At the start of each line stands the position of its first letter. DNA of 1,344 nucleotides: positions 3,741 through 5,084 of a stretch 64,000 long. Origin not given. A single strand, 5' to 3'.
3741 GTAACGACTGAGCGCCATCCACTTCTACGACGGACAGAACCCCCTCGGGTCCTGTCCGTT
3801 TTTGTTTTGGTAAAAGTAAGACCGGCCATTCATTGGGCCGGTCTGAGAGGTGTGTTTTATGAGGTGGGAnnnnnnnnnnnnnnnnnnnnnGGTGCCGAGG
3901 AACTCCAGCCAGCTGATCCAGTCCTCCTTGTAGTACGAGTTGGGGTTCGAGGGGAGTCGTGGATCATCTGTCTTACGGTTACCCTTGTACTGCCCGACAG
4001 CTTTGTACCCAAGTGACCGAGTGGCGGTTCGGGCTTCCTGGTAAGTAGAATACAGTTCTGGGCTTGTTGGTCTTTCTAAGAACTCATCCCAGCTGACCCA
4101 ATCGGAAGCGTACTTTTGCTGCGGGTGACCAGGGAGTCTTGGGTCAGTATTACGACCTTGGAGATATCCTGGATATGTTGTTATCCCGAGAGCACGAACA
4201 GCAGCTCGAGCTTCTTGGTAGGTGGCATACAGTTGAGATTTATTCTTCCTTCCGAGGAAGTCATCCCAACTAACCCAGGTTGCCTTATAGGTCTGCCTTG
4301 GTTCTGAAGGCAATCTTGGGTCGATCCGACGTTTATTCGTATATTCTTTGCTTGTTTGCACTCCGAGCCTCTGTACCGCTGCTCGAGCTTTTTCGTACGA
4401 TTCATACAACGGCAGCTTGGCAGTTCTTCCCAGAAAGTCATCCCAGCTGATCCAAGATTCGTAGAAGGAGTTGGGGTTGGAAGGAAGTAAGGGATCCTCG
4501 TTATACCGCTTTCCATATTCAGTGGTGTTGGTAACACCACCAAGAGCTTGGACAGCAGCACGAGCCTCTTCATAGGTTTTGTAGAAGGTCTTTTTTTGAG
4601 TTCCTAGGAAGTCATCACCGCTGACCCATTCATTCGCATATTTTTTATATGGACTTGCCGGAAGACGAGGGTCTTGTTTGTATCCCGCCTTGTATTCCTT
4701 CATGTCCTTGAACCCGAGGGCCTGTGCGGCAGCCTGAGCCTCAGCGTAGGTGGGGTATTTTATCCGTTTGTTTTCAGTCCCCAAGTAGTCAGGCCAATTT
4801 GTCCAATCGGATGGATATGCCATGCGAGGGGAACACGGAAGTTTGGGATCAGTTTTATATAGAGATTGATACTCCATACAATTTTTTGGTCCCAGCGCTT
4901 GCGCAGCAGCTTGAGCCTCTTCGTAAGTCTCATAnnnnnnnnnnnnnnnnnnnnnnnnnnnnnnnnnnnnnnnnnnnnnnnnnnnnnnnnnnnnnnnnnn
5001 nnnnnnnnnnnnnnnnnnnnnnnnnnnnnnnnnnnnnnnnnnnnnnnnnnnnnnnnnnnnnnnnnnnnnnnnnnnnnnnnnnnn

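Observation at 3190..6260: GC-rich island: operator-controlled small gene plus an SF2 helicase fused to six tandem 58-aa aromatic repeats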

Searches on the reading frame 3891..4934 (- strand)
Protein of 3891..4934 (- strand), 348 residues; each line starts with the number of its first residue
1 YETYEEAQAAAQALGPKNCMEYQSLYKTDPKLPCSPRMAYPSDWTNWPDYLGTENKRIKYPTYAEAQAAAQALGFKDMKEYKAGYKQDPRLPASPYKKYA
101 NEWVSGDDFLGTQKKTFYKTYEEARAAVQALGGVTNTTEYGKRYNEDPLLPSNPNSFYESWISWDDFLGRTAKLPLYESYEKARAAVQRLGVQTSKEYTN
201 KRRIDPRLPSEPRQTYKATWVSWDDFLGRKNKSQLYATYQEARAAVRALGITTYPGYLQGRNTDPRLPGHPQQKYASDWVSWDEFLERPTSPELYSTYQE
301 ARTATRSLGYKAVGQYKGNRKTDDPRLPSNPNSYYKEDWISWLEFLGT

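Call 33: search_dna_similar(query=window:3891-4934:-, collection=phages, mode=protein, max_rows=30, max_evalue=0.001)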
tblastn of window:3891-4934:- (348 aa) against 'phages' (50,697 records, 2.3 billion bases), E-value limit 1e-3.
Records with a match: 3; places in all: 6; records where one place covers at least 80% of the query: 0.
Best place of each record, by identity: <60% 3.
By first word of the organism name: Xanthomonas 2; uncultured 1.
By host as written in the record: - 1; Xanthomonas citri 1; Xanthomonas oryzae pv. oryzae 1.
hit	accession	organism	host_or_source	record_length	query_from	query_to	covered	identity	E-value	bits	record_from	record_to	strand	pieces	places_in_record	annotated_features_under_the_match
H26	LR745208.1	uncultured phage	metagenomic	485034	91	348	74%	33.2%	7e-26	114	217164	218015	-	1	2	record has no annotation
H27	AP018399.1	Xanthomonas phage XacN1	Xanthomonas citri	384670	118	235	34%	31.6%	6e-4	48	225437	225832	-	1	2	hypothetical protein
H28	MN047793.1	Xanthomonas phage Xoo-sp13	Xanthomonas oryzae pv. oryzae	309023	180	299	34%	29.9%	3e-6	55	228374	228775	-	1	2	hypothetical protein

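Call 34: search_dna_similar(query=window:3891-4934:-, collection=plasmids, mode=protein, max_rows=30, max_evalue=0.001)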
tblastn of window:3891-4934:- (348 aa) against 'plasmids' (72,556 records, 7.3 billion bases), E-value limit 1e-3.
Records with a match: 29; places in all: 71; records where one place covers at least 80% of the query: 9.
Best place of each record, by identity: <60% 29.
By first word of the organism name: Vibrio 9; Pseudomonas 7; Shewanella 7; Halomonas 2; Marinobacter 1; Deinococcus 1; Alteromonas 1; Photobacterium 1.
By predicted mobility (MOB-suite, as given by PLSDB): non-mobilizable 12; conjugative 10; mobilizable 7.
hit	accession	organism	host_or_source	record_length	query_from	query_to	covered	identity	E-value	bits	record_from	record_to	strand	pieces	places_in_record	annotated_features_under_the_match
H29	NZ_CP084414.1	Pseudomonas sp. HS-18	mixed culture,soil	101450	1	348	100%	42.5%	1e-57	208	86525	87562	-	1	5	VPA1269 family protein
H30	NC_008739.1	Marinobacter nauticus VT8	-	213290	1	348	100%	42.2%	2e-58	211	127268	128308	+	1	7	VPA1269 family protein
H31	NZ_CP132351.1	Pseudomonas sp. NY8896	Homo sapiens,urine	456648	1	346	99%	37.8%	4e-55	201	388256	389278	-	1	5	VPA1269 family protein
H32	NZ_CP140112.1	Pseudomonas aeruginosa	Homo sapiens,central venous ...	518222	1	346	99%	37.8%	4e-55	201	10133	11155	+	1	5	VPA1269 family protein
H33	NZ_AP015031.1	Pseudomonas putida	-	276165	1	329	88%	34.9%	8e-11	126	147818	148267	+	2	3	integrase repeat-containing protein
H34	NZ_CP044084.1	Pseudomonas luteola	Homo sapiens,clinical isolate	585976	1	267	77%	36.4%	3e-15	139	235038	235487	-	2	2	integrase repeat-containing protein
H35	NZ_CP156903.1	Pseudomonas kurunegalensis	Homo sapiens,stool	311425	1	267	77%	36.3%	3e-15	140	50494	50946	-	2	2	integrase repeat-containing protein | hypothetical protein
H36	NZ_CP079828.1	Pseudomonas sp. HD6515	sewage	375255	1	267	77%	36.3%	3e-15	140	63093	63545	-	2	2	integrase repeat-containing protein | hypothetical protein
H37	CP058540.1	Deinococcus sp. D7000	seawater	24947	3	286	82%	31.7%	6e-20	99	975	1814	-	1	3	hypothetical protein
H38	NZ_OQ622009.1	Vibrio parahaemolyticus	-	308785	44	347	87%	28.7%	3e-4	100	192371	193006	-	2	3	hypothetical protein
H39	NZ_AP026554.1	Vibrio vulnificus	shrimp,shrimp food,homogenised shrimp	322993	44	347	87%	28.7%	3e-4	100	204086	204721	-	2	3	hypothetical protein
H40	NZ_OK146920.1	Vibrio alginolyticus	-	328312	44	347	87%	28.4%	3e-4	99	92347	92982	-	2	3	hypothetical protein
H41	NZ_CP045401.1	Halomonas sp. THAF12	pure culture,Surface of a polyethylene ...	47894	74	314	67%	31.4%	9e-6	110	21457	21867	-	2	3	VPA1269 family protein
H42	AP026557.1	Vibrio alginolyticus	shrimp,shrimp food,homogenised shrimp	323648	44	286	70%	29.8%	4e-5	103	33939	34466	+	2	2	hypothetical protein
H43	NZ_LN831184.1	Vibrio cholerae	New Delhi seepage water sample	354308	73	347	79%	26.2%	2e-4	102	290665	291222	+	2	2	hypothetical protein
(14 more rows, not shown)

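Call 35: get_annotated_region(hit=H30, flank=8000)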
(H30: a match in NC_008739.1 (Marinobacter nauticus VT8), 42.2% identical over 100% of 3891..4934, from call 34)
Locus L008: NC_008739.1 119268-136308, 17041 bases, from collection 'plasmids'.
description: Marinobacter nauticus VT8 plasmid pMAQU02, complete sequence
organism: Marinobacter nauticus VT8 (NCBI taxid 351348)
taxonomy: Bacteria; Pseudomonadota; Gammaproteobacteria; Pseudomonadales; Marinobacteraceae; Marinobacter; Marinobacter nauticus; Marinobacter nauticus VT8
host: -; source: -; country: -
typing (MOB-suite, as given by PLSDB): conjugative; replicon rep_cluster_255; relaxase MOBH; mating-pair formation MPF_G
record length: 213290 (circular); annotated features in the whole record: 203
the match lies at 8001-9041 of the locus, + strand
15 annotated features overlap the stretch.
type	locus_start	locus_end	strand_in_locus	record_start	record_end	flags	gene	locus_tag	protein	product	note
CDS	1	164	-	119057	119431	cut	-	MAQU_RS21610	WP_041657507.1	hypothetical protein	-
CDS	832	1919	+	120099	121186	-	-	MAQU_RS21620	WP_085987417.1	IS3 family transposase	-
CDS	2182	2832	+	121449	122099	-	-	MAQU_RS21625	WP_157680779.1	hypothetical protein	-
CDS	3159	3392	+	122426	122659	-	-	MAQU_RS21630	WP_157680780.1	hypothetical protein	-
CDS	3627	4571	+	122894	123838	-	-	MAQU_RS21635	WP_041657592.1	IS5 family transposase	-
CDS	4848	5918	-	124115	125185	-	-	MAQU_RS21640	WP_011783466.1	PEP-CTERM sorting domain-containing protein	-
CDS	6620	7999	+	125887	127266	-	gmtY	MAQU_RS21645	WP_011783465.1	gamma-mobile-trio recombinase GmtY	-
CDS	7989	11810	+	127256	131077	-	-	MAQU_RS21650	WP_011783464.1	VPA1269 family protein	-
CDS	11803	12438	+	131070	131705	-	gmtX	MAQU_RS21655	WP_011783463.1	gamma-mobile-trio protein GmtX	-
CDS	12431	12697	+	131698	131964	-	-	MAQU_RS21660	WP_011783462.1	hypothetical protein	-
CDS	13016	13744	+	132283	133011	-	phnF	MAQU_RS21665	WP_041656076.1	phosphonate metabolism transcriptional regulator PhnF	GO:0015716 - organic phosphonate transport [Evidence IEA]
CDS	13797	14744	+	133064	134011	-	-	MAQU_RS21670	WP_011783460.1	phosphate/phosphite/phosphonate ABC transporter substrate-binding protein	-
CDS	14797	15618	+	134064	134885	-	phnC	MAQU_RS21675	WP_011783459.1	phosphonate ABC transporter ATP-binding protein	GO:0015716 - organic phosphonate transport [Evidence IEA]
CDS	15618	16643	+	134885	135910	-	phnE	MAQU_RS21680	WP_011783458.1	phosphonate ABC transporter, permease protein PhnE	GO:0015716 - organic phosphonate transport [Evidence IEA]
CDS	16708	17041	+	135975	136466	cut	phnG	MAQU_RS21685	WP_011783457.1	phosphonate C-P lyase system protein PhnG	GO:0019634 - organic phosphonate metabolic process [Evidence IEA]; GO:0015716 - organic phosphonate transport [Evidence ...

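Call 36: get_annotated_region(hit=H33, flank=6000)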
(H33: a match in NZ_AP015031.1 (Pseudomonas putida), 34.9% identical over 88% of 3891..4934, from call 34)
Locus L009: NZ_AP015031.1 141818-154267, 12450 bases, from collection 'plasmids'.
description: Pseudomonas putida strain KF715 plasmid pKF715B, complete sequence
organism: Pseudomonas putida (NCBI taxid 303)
taxonomy: Bacteria; Pseudomonadota; Gammaproteobacteria; Pseudomonadales; Pseudomonadaceae; Pseudomonas; Pseudomonas putida
host: -; source: -; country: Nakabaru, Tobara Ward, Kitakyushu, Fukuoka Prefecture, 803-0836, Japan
typing (MOB-suite, as given by PLSDB): conjugative; replicon rep_cluster_402; relaxase MOBF; mating-pair formation MPF_F
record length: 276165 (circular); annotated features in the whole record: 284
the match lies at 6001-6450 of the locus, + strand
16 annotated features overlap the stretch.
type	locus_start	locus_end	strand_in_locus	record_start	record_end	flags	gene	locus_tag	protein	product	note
CDS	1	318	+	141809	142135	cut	-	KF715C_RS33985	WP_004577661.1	DUF2790 domain-containing protein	-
CDS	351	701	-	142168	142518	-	-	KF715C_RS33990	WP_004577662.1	DUF3147 family protein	-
CDS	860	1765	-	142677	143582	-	-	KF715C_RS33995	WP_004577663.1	cation diffusion facilitator family transporter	-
CDS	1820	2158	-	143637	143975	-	-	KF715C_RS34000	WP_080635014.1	zinc ribbon domain-containing protein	-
CDS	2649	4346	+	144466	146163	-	-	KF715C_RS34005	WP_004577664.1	phosphoethanolamine--lipid A transferase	-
CDS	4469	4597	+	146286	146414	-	-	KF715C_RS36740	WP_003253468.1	hypothetical protein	-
CDS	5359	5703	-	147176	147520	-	-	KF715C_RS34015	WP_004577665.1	cupin domain-containing protein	-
CDS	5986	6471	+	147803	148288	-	-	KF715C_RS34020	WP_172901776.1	integrase repeat-containing protein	-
CDS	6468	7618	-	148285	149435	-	-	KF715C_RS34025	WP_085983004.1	IS3 family transposase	-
CDS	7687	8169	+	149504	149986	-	-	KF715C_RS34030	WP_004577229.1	hypothetical protein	-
CDS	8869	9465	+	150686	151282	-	-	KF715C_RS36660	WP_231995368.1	HNH endonuclease signature motif containing protein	-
CDS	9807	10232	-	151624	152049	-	-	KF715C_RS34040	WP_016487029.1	hypothetical protein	-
CDS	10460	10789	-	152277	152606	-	-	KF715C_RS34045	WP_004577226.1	DUF6388 family protein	-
CDS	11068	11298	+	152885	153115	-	-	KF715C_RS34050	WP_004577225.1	hypothetical protein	-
CDS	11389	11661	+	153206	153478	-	-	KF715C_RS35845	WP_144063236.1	hypothetical protein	-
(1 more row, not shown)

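Call 39: search_solved_structures(query=window:3891-4934:-, max_evalue=10)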
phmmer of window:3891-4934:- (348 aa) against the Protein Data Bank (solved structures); distinct sequences matched with E-value up to 10: 0.

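Call 74: get_annotated_region(hit=H26, flank=4000)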
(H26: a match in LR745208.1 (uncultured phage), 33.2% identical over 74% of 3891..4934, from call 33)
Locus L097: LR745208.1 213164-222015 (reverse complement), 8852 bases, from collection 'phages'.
description: uncultured phage genome assembly, chromosome: 1.
organism: uncultured phage (NCBI taxid 278008)
taxonomy: Viruses; environmental samples
host: -; source: metagenomic; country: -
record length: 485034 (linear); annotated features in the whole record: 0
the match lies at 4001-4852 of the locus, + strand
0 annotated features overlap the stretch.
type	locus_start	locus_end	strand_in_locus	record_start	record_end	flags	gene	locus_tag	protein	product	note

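Call 75: get_annotated_region(hit=H28, flank=3000)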
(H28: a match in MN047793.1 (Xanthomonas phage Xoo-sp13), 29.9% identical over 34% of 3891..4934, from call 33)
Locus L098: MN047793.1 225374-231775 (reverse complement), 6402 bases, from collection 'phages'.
description: Xanthomonas phage Xoo-sp13, complete genome.
organism: Xanthomonas phage Xoo-sp13 (NCBI taxid 2591401)
taxonomy: Viruses; Duplodnaviria; Heunggongvirae; Uroviricota; Caudoviricetes
host: Xanthomonas oryzae pv. oryzae; source: soil; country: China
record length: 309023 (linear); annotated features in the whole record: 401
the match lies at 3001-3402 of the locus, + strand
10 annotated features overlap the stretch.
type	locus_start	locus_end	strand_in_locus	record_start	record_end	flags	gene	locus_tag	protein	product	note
CDS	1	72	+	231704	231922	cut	-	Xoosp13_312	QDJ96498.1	hypothetical protein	-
CDS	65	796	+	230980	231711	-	-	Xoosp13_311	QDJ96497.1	hypothetical protein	-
CDS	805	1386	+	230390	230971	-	-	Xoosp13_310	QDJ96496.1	hypothetical protein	-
CDS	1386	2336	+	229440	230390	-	-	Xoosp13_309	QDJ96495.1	RnaseH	-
CDS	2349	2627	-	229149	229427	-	-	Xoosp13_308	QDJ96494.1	hypothetical protein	-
CDS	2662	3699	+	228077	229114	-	-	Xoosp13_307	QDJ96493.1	hypothetical protein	-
CDS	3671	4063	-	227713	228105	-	-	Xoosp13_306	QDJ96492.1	NUDIX hydrolase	-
CDS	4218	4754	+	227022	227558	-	-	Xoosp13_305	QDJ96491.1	hypothetical protein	-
CDS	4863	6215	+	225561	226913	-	-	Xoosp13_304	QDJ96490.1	glycosyl transferase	-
CDS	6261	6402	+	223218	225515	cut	-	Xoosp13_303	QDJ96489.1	carbamoyl transferase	-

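Call 77: search_protein_families(library=pfam, proteins=[L097:3125-4903:+, L098:2662-3699:+, L008:7989-11810:+], max_evalue=0.001)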
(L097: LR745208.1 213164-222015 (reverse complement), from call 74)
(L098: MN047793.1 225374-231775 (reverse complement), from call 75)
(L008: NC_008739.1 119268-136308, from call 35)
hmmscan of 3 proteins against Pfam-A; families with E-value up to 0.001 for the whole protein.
L097:3125-4903:+ (592 aa): 0 families

L098:2662-3699:+ (345 aa): 0 families

L008:7989-11810:+ (1273 aa): 4 families
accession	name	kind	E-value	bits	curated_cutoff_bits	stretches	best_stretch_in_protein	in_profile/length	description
PF14882.11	INT_rpt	-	2.6e-73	242.6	26.5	8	25-77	1-55/55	Integrase repeat unit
PF13009.11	Integrase_2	-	3.8e-70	237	25.4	1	488-802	10-327/327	Putative integrase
PF00589.27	Phage_integrase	-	4e-06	27.2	27.1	1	866-922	115-168/172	Phage integrase family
PF08523.15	MBF1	-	8.9e-06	26.5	22.2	0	223-258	2-36/73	Multiprotein bridging factor 1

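Call 78: find_homologous_proteins(query=window:3891-4934:-, max_evalue=0.00001)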
Query window:3891-4934:- (348 aa): 50 proteins with E <= 0.00001 among 8000 candidates.
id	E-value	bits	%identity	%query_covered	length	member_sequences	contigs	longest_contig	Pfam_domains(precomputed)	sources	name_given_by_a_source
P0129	5.6e-180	617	40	100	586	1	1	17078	PF14882.12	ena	-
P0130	1.2e-159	550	46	100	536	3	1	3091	PF20484.4,PF04659.19,PF14882.12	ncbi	ncbi:TPA: integrase repeat-containing protein, partial [Pseudomonas aeruginosa]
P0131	1.9e-124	434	46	96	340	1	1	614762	PF20484.4,PF14882.12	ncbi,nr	ncbi:hypothetical protein MRX33_10810 [Pseudomonas sp. JI-2]|nr:hypothetical protein [Pseudomonas sp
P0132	2.1e-110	388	39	100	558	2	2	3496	PF14882.12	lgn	-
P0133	2.4e-110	388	38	100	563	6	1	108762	PF14882.12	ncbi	-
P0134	9.4e-109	382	46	100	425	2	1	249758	PF14882.12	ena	-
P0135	7.8e-97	343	47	100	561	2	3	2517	PF13009.12,PF14882.12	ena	-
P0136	4.7e-95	337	39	100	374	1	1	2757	PF14882.12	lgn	-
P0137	6.7e-91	324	44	82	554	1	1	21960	PF14882.12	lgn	-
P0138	5.8e-83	298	41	100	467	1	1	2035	PF14882.12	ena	-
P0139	5.9e-77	278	34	100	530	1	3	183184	PF14882.12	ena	-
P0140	1.1e-73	267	42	98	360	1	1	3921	PF14882.12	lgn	-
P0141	2.3e-73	266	47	82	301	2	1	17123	PF20484.4,PF04659.19,PF18024.8,PF14882.12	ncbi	-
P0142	2.9e-73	266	46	82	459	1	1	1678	PF13009.12,PF14882.12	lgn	-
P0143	2.3e-72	263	43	82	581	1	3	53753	PF14882.12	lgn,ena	-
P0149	8.3e-55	205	50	66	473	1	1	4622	PF13207.13,PF14882.12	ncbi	-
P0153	6.1e-47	179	40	83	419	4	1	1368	PF03457.20,PF14882.12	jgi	jgi:hypothetical protein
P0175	7.0e-21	93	40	49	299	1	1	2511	PF14311.13,PF14882.12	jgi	jgi:Zn finger protein HypA/HybF involved in hydrogenase expression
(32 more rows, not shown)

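Call 90: search_protein_families(library=pfam, proteins=[P0153, P0149, P0175, P0129, P0133, P0139], max_evalue=0.001)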
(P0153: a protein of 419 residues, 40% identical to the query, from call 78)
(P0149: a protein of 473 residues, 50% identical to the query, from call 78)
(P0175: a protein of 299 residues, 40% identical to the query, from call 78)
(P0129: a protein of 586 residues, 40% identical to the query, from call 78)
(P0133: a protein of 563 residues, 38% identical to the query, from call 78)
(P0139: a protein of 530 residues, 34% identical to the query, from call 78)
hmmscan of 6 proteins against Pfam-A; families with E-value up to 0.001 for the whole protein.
P0153 (419 aa): 3 families
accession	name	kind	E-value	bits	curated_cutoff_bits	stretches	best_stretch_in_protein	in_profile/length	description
PF14882.11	INT_rpt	-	2.2e-43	146.7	26.5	5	332-378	1-52/55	Integrase repeat unit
PF03457.19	HA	-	2.1e-17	63.6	28.4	1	67-125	4-64/64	Helicase associated domain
PF20484.3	DUF6723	-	0.00036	20.7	27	0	304-325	39-60/73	Family of unknown function (DUF6723)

P0149 (473 aa): 3 families
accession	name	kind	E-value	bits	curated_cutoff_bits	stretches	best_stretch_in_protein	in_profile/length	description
PF14882.11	INT_rpt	-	3.1e-25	88.6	26.5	3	318-370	1-53/55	Integrase repeat unit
PF13207.12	AAA_17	-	1.3e-05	25.9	27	0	335-383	17-59/136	AAA domain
PF23826.1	DUF7196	-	0.00097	19.7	27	0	354-372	33-51/68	Domain of unknown function (DUF7196)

P0175 (299 aa): 5 families
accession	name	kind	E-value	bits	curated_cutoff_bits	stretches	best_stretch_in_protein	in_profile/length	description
PF14311.12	DUF4379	-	6.8e-25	87.5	24.5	2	75-125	3-55/56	Probable Treble clef zinc finger domain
PF14882.11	INT_rpt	-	3.6e-20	72.4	26.5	2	151-201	3-55/55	Integrase repeat unit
PF21817.3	CapR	-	4.9e-05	23.9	24.2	0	25-56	28-67/67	CapR homology domain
PF01155.25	HypA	-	0.00032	21.1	28.9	0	27-62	68-99/112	Hydrogenase/urease nickel incorporation, metallochaperone, hypA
PF09723.15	Zn_ribbon_8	-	0.00048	20.5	34.4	0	31-60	7-37/41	Zinc ribbon domain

P0129 (586 aa): 2 families
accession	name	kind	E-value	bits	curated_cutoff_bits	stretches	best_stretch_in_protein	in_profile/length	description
PF14882.11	INT_rpt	-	5.6e-95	311.9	26.5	10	203-251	1-52/55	Integrase repeat unit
PF17079.10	SOTI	-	0.00027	21.8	27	0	351-384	47-80/101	Male-specific protein scotti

P0133 (563 aa): 3 families
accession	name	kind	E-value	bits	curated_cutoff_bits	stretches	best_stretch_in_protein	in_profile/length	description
PF14882.11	INT_rpt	-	3.9e-84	277.2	26.5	9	460-511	1-55/55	Integrase repeat unit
PF20484.3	DUF6723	-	0.00059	20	27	0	58-85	38-65/73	Family of unknown function (DUF6723)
PF08223.16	PaaX_C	-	0.00088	20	22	0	428-473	13-58/91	PaaX-like protein C-terminal domain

P0139 (530 aa): 1 family
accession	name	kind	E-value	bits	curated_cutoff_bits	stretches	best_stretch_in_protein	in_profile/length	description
PF14882.11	INT_rpt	-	2.9e-40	136.7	26.5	5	90-138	2-53/55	Integrase repeat unit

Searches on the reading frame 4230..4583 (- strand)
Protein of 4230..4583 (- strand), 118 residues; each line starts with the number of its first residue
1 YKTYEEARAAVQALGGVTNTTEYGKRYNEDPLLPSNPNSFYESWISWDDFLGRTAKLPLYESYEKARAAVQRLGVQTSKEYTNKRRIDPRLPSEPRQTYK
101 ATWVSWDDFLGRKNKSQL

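Call 53: predict_structure(alignment_id=A2)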
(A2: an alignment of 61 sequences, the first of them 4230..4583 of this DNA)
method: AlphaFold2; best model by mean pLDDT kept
length: 118 residues; sequences in the alignment: 61
mean_pLDDT: 93.3   pTM: 0.60
mean pLDDT of the five models: 93.3, 92.3, 91.8, 91.6, 90.7
residues with pLDDT >= 90: 104; 70-90: 6; 50-70: 7; < 50: 1
segments of 3 or more residues with pLDDT < 50: none
pLDDT, mean of each block of 10 residues (from residue 1): 97 92 97 97 94 85 98 97 94 97 97 71
secondary structure, 60 per line:
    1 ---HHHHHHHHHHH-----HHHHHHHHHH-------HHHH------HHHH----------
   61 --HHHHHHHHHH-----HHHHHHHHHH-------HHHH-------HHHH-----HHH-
elements in order: H4-14 H20-29 H37-40 H47-50 H63-72 H78-87 H95-98 H106-109

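Call 67: fold_search(model_id=the predicted structure, library=viral)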
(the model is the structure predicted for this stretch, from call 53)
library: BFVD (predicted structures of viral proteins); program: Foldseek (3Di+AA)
matches with E <= 10: 24; with E <= 0.001: 2
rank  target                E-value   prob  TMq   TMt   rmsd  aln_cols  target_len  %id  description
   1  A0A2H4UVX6            1.8e-04  1.00  0.45  0.09   9.1       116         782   19  DEXDc helicase [Bodo saltans virus]
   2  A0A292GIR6            2.1e-04  1.00  0.42  0.18   8.5       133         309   28  (no name in the UniProt tables at hand)
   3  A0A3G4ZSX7            1.5e-02  1.00  0.41  0.08   8.4       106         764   22  Superfamily II DNA or RNA helicase [Terrestrivirus sp.]
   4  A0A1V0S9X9            2.8e-01  0.82  0.41  0.12   8.7       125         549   18  Superfamily II DNA or RNA helicase [Catovirus CTV1]
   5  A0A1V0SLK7            5.4e-01  0.69  0.41  0.08  12.4       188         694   15  Superfamily II helicase (Fragment) [Klosneuvirus KNV1]
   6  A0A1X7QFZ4            2.3e+00  0.13  0.30  0.07  10.9       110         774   19  (no name in the UniProt tables at hand)
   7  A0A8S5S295            2.7e+00  0.08  0.29  0.13   7.9       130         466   15  Uncharacterized protein [Siphoviridae sp. ctCIv11]
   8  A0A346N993            3.7e+00  0.06  0.22  0.24  11.5       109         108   11  (no name in the UniProt tables at hand)
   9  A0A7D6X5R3            4.4e+00  0.03  0.21  0.09  11.7       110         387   13  Nonstructural protein 1 (Fragment) [Pacific black duck aveparvovirus]
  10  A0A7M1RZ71            4.9e+00  0.03  0.16  0.11   8.2        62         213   16  Uncharacterized protein [uncultured phage cr111_1]
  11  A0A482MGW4            5.5e+00  0.03  0.20  0.17  11.6       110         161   12  Uncharacterized protein [Serratia phage Serbin]
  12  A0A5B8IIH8            6.1e+00  0.03  0.25  0.25  12.7       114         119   14  HMG box domain-containing protein [Mimiviridae sp. ChoanoV1]
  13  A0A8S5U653            6.8e+00  0.01  0.17  0.14  14.0       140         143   16  Regulatory protein [Siphoviridae sp. ctwHj1]
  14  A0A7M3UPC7            6.8e+00  0.01  0.14  0.11  18.2       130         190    7  Uncharacterized protein [Pyramimonas orientalis virus]
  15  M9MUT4                7.2e+00  0.01  0.19  0.18  13.1       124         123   15  (no name in the UniProt tables at hand)
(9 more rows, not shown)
